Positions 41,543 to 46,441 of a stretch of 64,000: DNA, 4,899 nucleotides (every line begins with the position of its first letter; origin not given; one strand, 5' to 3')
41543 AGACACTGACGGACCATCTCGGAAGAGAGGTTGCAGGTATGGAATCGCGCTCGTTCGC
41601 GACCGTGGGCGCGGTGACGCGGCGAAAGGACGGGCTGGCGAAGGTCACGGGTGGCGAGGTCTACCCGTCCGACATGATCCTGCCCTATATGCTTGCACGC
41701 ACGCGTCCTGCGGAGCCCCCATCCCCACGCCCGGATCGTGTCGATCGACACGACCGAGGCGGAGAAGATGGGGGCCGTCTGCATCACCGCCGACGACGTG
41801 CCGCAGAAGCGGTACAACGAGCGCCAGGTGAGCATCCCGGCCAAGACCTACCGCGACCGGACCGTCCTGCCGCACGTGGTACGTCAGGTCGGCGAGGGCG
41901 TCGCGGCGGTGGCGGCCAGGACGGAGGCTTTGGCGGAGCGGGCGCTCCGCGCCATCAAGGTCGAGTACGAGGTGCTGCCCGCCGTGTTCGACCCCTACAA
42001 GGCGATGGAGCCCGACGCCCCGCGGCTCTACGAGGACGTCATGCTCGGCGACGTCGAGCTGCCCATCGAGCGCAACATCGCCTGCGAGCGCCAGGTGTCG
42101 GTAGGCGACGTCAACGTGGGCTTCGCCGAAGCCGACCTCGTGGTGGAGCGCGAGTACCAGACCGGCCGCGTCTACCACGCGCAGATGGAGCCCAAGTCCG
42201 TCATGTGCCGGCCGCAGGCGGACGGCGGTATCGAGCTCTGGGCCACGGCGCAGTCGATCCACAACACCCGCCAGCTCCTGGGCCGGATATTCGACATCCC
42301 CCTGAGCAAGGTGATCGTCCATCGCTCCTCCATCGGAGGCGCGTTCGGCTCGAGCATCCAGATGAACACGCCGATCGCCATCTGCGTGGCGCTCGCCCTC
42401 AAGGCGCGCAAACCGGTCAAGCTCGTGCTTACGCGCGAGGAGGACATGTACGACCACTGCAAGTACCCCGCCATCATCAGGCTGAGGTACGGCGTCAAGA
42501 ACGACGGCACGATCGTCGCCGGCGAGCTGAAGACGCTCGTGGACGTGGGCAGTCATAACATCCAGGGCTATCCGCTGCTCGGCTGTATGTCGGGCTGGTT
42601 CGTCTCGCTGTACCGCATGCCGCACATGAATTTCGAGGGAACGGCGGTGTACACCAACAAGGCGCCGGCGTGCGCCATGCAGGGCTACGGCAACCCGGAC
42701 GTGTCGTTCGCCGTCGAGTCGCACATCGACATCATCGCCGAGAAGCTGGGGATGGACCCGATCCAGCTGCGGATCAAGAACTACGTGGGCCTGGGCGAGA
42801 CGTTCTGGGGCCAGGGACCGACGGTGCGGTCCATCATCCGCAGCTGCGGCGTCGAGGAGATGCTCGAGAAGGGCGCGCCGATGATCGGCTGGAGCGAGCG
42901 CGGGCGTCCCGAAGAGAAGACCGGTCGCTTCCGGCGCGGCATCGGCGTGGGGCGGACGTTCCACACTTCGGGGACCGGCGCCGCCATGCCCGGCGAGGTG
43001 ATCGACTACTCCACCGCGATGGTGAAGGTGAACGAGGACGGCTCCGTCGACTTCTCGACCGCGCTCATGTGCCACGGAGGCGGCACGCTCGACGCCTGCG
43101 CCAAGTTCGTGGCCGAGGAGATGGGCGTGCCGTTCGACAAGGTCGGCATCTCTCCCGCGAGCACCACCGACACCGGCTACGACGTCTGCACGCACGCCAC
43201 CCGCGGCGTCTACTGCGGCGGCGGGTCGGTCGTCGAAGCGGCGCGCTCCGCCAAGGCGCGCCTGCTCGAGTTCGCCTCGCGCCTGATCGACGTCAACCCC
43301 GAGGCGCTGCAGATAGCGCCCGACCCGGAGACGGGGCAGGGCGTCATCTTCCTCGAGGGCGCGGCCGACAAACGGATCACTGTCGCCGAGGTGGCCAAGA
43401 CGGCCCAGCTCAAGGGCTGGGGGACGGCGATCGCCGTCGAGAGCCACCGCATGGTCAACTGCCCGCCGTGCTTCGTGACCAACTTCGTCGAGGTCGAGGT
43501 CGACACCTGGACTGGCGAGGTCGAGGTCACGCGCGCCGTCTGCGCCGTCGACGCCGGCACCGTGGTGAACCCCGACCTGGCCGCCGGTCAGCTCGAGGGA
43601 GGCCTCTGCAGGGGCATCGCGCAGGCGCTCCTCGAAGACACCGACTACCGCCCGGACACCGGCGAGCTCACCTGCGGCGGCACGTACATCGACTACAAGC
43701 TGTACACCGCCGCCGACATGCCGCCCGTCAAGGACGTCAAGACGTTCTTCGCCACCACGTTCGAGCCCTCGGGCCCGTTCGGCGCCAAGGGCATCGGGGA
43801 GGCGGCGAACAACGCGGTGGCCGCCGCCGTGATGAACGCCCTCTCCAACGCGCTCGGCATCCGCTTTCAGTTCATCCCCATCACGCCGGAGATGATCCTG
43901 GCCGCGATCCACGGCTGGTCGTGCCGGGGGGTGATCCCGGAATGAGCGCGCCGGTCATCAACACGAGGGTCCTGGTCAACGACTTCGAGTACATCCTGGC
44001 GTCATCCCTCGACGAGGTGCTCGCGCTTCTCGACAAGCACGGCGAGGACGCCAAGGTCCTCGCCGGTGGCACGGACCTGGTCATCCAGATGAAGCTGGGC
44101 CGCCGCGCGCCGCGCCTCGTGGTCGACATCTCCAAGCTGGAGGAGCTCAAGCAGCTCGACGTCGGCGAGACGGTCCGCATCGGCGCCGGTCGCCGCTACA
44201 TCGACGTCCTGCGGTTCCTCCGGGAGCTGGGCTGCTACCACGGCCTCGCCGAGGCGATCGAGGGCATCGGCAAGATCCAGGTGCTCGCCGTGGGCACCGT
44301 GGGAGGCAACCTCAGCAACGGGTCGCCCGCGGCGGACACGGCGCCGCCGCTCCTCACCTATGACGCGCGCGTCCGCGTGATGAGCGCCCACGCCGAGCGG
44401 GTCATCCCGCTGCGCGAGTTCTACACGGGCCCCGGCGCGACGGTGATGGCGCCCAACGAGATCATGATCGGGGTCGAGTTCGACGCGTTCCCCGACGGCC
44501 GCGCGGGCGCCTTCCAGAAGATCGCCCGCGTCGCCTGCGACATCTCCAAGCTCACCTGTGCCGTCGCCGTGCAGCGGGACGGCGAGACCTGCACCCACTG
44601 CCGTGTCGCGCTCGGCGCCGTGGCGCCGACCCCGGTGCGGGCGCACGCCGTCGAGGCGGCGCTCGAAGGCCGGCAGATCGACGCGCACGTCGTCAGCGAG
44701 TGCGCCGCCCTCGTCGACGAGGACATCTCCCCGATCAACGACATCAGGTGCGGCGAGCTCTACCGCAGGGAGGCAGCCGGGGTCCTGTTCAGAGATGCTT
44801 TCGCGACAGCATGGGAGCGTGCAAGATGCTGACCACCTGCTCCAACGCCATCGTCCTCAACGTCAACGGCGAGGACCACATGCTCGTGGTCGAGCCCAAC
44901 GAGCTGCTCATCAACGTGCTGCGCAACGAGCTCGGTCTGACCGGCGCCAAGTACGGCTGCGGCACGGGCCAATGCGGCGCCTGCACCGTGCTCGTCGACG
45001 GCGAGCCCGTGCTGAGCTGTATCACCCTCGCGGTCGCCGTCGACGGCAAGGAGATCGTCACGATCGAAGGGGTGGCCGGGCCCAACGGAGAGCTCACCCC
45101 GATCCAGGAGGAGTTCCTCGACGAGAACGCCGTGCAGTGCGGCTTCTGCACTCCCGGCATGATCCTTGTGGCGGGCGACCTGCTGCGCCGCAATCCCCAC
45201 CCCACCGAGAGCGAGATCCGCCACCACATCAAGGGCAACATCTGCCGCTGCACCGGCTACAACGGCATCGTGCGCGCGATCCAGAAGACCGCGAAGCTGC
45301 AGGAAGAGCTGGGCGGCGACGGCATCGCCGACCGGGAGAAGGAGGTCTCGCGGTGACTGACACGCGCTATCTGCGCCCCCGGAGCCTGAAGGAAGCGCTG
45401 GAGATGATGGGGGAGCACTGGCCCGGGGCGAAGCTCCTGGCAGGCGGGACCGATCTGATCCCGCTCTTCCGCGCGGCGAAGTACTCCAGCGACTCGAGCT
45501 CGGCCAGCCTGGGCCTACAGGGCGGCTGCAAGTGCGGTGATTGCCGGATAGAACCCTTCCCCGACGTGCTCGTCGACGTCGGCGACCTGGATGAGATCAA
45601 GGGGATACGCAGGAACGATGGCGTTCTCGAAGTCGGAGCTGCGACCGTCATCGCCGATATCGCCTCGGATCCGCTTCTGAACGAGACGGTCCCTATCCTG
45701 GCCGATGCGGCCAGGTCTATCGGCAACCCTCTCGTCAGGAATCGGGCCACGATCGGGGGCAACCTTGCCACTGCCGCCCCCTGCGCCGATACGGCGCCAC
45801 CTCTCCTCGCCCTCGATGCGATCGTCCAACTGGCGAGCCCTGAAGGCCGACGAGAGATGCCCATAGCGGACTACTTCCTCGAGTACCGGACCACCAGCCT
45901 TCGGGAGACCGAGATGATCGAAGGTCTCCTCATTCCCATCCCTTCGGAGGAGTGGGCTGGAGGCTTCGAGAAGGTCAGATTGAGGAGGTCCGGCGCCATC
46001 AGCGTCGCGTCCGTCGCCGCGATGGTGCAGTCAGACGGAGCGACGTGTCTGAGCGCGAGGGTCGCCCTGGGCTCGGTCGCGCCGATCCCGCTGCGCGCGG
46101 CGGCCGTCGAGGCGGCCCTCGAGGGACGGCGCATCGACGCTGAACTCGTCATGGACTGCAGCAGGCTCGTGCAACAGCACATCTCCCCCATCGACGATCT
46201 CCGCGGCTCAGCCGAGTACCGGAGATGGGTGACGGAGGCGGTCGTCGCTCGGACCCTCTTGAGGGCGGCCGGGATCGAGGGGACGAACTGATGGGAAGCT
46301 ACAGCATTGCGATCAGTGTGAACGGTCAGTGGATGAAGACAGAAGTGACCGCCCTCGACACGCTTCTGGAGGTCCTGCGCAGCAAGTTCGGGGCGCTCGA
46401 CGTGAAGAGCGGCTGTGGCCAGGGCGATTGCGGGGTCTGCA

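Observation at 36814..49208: Selenium-dependent molybdenum hydroxylase marker genes (yqeB, yqeC) beside two tandem three-subunit hydroxylases and a dedicated molybdate transporter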

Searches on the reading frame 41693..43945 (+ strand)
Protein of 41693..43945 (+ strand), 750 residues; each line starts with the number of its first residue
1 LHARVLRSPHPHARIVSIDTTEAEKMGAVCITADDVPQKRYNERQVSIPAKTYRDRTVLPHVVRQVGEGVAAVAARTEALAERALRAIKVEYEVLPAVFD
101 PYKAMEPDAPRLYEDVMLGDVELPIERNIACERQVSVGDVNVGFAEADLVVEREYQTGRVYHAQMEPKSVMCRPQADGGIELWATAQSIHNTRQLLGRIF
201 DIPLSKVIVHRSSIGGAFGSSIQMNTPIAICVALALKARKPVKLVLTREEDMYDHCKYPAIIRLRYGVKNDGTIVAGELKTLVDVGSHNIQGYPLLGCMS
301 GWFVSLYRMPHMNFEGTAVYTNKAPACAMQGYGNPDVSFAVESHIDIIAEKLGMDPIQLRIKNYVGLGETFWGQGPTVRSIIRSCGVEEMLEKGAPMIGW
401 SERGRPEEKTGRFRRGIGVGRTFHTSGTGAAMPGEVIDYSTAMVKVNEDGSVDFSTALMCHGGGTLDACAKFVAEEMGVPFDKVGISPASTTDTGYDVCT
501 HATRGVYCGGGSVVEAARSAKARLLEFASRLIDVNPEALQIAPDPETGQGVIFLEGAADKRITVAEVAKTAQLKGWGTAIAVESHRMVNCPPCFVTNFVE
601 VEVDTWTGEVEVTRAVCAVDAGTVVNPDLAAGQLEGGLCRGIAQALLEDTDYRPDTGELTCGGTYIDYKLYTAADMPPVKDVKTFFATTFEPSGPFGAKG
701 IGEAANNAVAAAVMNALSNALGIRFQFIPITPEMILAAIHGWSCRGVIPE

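Call 5: search_protein_families(library=ncbifam, proteins=[window:41693-43945:+], max_evalue=0.001)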
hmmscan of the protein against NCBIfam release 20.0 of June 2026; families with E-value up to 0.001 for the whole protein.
window:41693-43945:+ (750 aa): 13 families
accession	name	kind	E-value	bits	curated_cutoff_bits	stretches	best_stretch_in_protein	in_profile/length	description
NF043082.1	XdhA_XDHase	equivalog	1.3e-135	453.5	780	1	2-738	31-751/758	xanthine dehydrogenase subunit XdhA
NF007426.0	PRK09970.1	equivalog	4.5e-128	428.4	916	1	2-739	36-755/761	xanthine dehydrogenase molybdenum-binding subunit XdhA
TIGR03194.1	4hydrxCoA_A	equivalog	1.6e-118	397.1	994.55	1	2-738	27-745/746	4-hydroxybenzoyl-CoA reductase subunit alpha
NF041018.1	glyceraldDH_alpha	equivalog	2.1e-106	357.1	790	1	1-736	31-741/741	glyceraldehyde dehydrogenase subunit alpha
TIGR03196.1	pucD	equivalog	5.9e-102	342.4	783.65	1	1-735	32-754/763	xanthine dehydrogenase subunit D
NF045668.1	pterin_aldehy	equivalog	6e-83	279.4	1100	1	5-739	211-904/905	molybdopterin-dependent aldehyde oxidoreductase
TIGR03313.1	Se_sel_red_Mo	hypoth_equivalog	1.8e-82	277.4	1101.9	2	126-739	350-949/951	molybdopterin-dependent oxidoreductase Mo/Fe-S-binding subunit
NF040766.1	CODH_aero_grp5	exception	3.4e-82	276.9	950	2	2-568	34-591/785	aerobic carbon-monoxide dehydrogenase large subunit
TIGR03311.1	Se_dep_XDH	equivalog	7.3e-70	236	830.45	2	1-524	191-678/848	selenium-dependent xanthine dehydrogenase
TIGR02416.1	CO_dehy_Mo_lg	equivalog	1e-69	235.5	991.15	1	2-722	23-751/770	aerobic carbon-monoxide dehydrogenase large subunit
NF041671.1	peri_hyde_PaoC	equivalog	1.2e-65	222.3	1180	1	11-738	59-730/735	aldehyde oxidoreductase molybdenum-binding subunit PaoC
TIGR02965.1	xanthine_xdhB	equivalog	8.7e-64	216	849.5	1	2-722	32-730/758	xanthine dehydrogenase molybdopterin binding subunit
TIGR02969.1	mam_aldehyde_ox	subfamily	9.9e-43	145.8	1912.3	1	7-721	612-1279/1330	aldehyde oxidase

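Call 6: search_protein_families(library=pfam, proteins=[window:41693-43945:+], max_evalue=0.001)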
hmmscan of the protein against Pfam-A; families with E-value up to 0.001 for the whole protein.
window:41693-43945:+ (750 aa): 3 families
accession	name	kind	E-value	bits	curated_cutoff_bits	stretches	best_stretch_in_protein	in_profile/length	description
PF02738.23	MoCoBD_1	-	5e-66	222.7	27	1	128-364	8-244/244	Molybdopterin cofactor-binding domain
PF20256.3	MoCoBD_2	-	4.5e-53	181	27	1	394-677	2-283/283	Molybdopterin cofactor-binding domain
PF01315.27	Ald_Xan_dh_C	-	1.4e-19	70.9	31.3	1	2-96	17-110/110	Aldehyde oxidase and xanthine dehydrogenase, a/b hammerhead domain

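Call 27: search_solved_structures(query=window:41693-43945:+, max_evalue=1e-30)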
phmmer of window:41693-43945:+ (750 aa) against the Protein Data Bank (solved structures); distinct sequences matched with E-value up to 1e-30: 38.
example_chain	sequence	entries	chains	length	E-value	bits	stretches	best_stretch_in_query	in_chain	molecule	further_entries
1rm6_A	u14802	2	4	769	3.2e-74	253.8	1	3-737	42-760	4-hydroxybenzoyl-CoA reductase alpha subunit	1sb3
8uem_A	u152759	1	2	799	1.3e-61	212.1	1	1-742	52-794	Carbon monoxide dehydrogenase (Large chain), CoxL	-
1t3q_B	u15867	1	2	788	5.1e-60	206.8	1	1-739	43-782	quinoline 2-oxidoreductase large subunit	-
7dqx_A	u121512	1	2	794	2.1e-59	204.8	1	1-741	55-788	6-hydroxypseudooxynicotine dehydrogenase complex subunit gamma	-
1n5w_B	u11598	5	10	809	7.7e-58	199.6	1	5-721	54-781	Carbon monoxide dehydrogenase large chain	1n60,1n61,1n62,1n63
1zxi_B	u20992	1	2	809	1e-57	199.2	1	5-721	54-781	Carbon monoxide dehydrogenase large chain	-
1sij_A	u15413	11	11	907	3.6e-54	187.5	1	2-494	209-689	Aldehyde oxidoreductase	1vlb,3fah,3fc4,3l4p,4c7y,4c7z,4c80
1dgj_A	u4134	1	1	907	1.1e-52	182.5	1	2-488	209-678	ALDEHYDE OXIDOREDUCTASE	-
4zoh_A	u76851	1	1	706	4.1e-51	177.4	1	62-733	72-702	Putative oxidoreductase molybdopterin-binding subunit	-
1ffu_B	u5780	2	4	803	1.8e-47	165.4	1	1-718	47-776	CUTL, MOLYBDOPROTEIN OF CARBON MONOXIDE DEHYDROGENASE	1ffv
3sr6_C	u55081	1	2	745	5e-46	160.6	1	3-530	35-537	Xanthine dehydrogenase/oxidase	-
3etr_C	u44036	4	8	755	5.2e-46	160.5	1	3-530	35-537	Xanthine dehydrogenase/oxidase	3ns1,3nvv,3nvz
3nrz_C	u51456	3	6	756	5.3e-46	160.5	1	3-530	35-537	Xanthine dehydrogenase/oxidase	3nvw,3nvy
3eub_C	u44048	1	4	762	5.5e-46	160.4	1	3-530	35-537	Xanthine dehydrogenase/oxidase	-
1fiq_C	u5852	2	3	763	5.5e-46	160.4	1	3-530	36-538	XANTHINE OXIDASE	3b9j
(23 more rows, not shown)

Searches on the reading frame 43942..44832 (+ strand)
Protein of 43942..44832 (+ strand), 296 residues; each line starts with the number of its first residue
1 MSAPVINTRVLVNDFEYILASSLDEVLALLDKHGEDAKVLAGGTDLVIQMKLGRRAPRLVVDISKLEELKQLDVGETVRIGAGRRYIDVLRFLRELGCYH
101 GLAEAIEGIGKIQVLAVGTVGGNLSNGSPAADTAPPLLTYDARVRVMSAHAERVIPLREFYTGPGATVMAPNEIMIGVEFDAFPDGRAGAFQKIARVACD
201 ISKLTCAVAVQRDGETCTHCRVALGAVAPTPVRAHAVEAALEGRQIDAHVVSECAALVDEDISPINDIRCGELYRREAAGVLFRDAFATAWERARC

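Call 5: search_protein_families(library=ncbifam, proteins=[window:43942-44832:+], max_evalue=0.001)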
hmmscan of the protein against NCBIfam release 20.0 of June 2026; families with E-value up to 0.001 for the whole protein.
window:43942-44832:+ (296 aa): 7 families
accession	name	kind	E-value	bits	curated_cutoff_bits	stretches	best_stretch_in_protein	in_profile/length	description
NF043083.1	XdhB_XDHase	equivalog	9.3e-58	195.6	310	1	17-294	7-287/289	xanthine dehydrogenase subunit XdhB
NF041019.1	glyceraldDH_beta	equivalog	2.3e-55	187.8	350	1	14-288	5-278/280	glyceraldehyde dehydrogenase subunit beta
NF007427.0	PRK09971.1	equivalog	2.5e-51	174.6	287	1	16-290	6-283/292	xanthine dehydrogenase FAD-binding subunit XdhB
TIGR02963.1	xanthine_xdhA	equivalog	9e-51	172.9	467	1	17-288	195-466/468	xanthine dehydrogenase small subunit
TIGR03195.1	4hydrxCoA_B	equivalog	3.3e-32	111.9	404.55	2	131-291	159-320/321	4-hydroxybenzoyl-CoA reductase subunit beta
TIGR03199.1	pucC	equivalog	2.1e-15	56.8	306.05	1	22-279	3-258/264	xanthine dehydrogenase subunit C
TIGR03312.1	Se_sel_red_FAD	hypoth_equivalog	2.8e-12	46.4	241.5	1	17-289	4-249/257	molybdopterin-dependent oxidoreductase FAD-binding subunit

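Call 6: search_protein_families(library=pfam, proteins=[window:43942-44832:+], max_evalue=0.001)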
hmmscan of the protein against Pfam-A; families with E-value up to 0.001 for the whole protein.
window:43942-44832:+ (296 aa): 2 families
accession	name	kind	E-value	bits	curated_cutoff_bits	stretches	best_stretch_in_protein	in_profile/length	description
PF00941.27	FAD_binding_5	-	9.8e-39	133.3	27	1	14-179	2-166/170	FAD binding domain in molybdopterin dehydrogenase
PF03450.22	CO_deh_flav_C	-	2.4e-24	85.9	25.5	1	190-289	2-101/102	CO dehydrogenase flavoprotein C-terminal domain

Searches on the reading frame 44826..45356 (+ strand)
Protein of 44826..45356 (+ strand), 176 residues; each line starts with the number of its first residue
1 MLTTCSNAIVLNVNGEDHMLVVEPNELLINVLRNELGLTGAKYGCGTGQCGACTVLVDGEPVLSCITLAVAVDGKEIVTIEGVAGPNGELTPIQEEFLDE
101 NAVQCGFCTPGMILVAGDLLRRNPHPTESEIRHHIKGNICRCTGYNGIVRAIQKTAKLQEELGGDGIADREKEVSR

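Call 5: search_protein_families(library=ncbifam, proteins=[window:44826-45356:+], max_evalue=0.001)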
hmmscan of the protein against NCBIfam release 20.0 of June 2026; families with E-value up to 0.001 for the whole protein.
window:44826-45356:+ (176 aa): 17 families
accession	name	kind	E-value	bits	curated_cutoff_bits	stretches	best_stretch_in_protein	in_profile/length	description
NF041020.1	glyceraldDH_gamma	equivalog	1.2e-59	200.6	290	1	8-157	12-160/164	glyceraldehyde dehydrogenase subunit gamma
NF043084.2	XdhC_XDHase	equivalog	4.6e-58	195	217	1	8-156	2-150/151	xanthine dehydrogenase subunit XdhC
TIGR03193.1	4hydroxCoAred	equivalog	1.3e-52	177.6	257.8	1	10-155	3-147/148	4-hydroxybenzoyl-CoA reductase subunit gamma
TIGR03198.1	pucE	equivalog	8.7e-50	168.1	254.3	1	9-157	4-150/151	xanthine dehydrogenase subunit E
NF045668.1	pterin_aldehy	equivalog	2.3e-49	168.3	1100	1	10-158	4-154/905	molybdopterin-dependent aldehyde oxidoreductase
NF007387.0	PRK09908.1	equivalog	2.7e-43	147.1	212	1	8-157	8-157/159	xanthine dehydrogenase iron sulfur-binding subunit XdhC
TIGR03311.1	Se_dep_XDH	equivalog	3.2e-43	147.9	830.45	1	13-158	5-146/848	selenium-dependent xanthine dehydrogenase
NF008514.0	PRK11433.1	equivalog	5.1e-41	140.6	322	2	7-116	51-159/218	aldehyde dehydrogenase iron-sulfur subunit PaoA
TIGR02963.1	xanthine_xdhA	equivalog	1.6e-40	139.1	467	1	21-160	14-162/468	xanthine dehydrogenase small subunit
TIGR02969.1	mam_aldehyde_ox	subfamily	1.1e-31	109.3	1912.3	1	11-156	5-161/1330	aldehyde oxidase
TIGR03313.1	Se_sel_red_Mo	hypoth_equivalog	1.8e-11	42.5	1101.9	1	13-157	3-146/951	molybdopterin-dependent oxidoreductase Mo/Fe-S-binding subunit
NF009226.0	PRK12576.1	equivalog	5e-06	26.1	344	1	42-82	57-99/317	succinate dehydrogenase/fumarate reductase iron-sulfur subunit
NF004898.0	PRK06259.1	equivalog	9.4e-06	24.5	385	1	41-68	48-75/488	fumarate reductase (CoM/CoB) subunit TfrB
NF009052.0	PRK12386.1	equivalog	1e-05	24.7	256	1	40-82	48-90/255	succinate dehydrogenase/fumarate reductase iron-sulfur subunit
NF010071.0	PRK13552.1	equivalog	0.00033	20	264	1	43-77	55-89/241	fumarate reductase iron-sulfur subunit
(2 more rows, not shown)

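Call 6: search_protein_families(library=pfam, proteins=[window:44826-45356:+], max_evalue=0.001)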
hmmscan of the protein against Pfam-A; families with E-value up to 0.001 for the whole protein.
window:44826-45356:+ (176 aa): 3 families
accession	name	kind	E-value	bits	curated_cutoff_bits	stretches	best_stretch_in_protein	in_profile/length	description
PF01799.25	Fer2_2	-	1.2e-31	109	30.3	1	79-153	1-75/75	[2Fe-2S] binding domain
PF00111.32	Fer2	-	1.7e-09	37.9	21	1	12-66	2-73/77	2Fe-2S iron-sulfur cluster binding domain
PF13085.11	Fer2_3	-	3.8e-06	27.3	27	1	42-81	49-87/107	2Fe-2S iron-sulfur cluster binding domain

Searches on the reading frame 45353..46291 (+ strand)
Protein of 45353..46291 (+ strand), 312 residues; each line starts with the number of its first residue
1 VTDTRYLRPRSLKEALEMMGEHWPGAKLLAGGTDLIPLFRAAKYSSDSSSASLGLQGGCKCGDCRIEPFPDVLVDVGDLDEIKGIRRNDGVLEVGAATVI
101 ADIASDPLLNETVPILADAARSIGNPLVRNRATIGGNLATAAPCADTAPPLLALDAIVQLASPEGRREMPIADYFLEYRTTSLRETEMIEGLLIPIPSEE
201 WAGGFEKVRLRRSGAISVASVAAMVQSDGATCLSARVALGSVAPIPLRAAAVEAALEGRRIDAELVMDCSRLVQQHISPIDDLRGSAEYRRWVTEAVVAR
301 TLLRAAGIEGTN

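Call 5: search_protein_families(library=ncbifam, proteins=[window:45353-46291:+], max_evalue=0.001)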
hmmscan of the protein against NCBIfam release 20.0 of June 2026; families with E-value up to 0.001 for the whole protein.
window:45353-46291:+ (312 aa): 8 families
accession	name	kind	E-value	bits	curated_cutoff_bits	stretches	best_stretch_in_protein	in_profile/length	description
NF041019.1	glyceraldDH_beta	equivalog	9.5e-56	189.1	350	2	70-304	47-279/280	glyceraldehyde dehydrogenase subunit beta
NF043083.1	XdhB_XDHase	equivalog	9.9e-55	185.7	310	1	73-305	49-283/289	xanthine dehydrogenase subunit XdhB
NF007427.0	PRK09971.1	equivalog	7.4e-52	176.4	287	1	73-306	49-284/292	xanthine dehydrogenase FAD-binding subunit XdhB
TIGR02963.1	xanthine_xdhA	equivalog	4.7e-49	167.3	467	1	72-303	236-466/468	xanthine dehydrogenase small subunit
TIGR03195.1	4hydrxCoA_B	equivalog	8.8e-42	143.3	404.55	2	141-301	155-315/321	4-hydroxybenzoyl-CoA reductase subunit beta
TIGR03199.1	pucC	equivalog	6.7e-28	97.7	306.05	1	71-295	39-259/264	xanthine dehydrogenase subunit C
TIGR03312.1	Se_sel_red_FAD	hypoth_equivalog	8.6e-21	74.3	241.5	1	78-301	50-246/257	molybdopterin-dependent oxidoreductase FAD-binding subunit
TIGR02969.1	mam_aldehyde_ox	subfamily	2.9e-06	25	1912.3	1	121-288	338-509/1330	aldehyde oxidase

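Call 6: search_protein_families(library=pfam, proteins=[window:45353-46291:+], max_evalue=0.001)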
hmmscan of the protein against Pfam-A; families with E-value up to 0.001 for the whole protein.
window:45353-46291:+ (312 aa): 2 families
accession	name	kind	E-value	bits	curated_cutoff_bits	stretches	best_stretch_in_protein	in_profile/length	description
PF00941.27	FAD_binding_5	-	7e-46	156.6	27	2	55-196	27-169/170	FAD binding domain in molybdopterin dehydrogenase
PF03450.22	CO_deh_flav_C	-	1.8e-23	83.1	25.5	1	210-304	7-101/102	CO dehydrogenase flavoprotein C-terminal domain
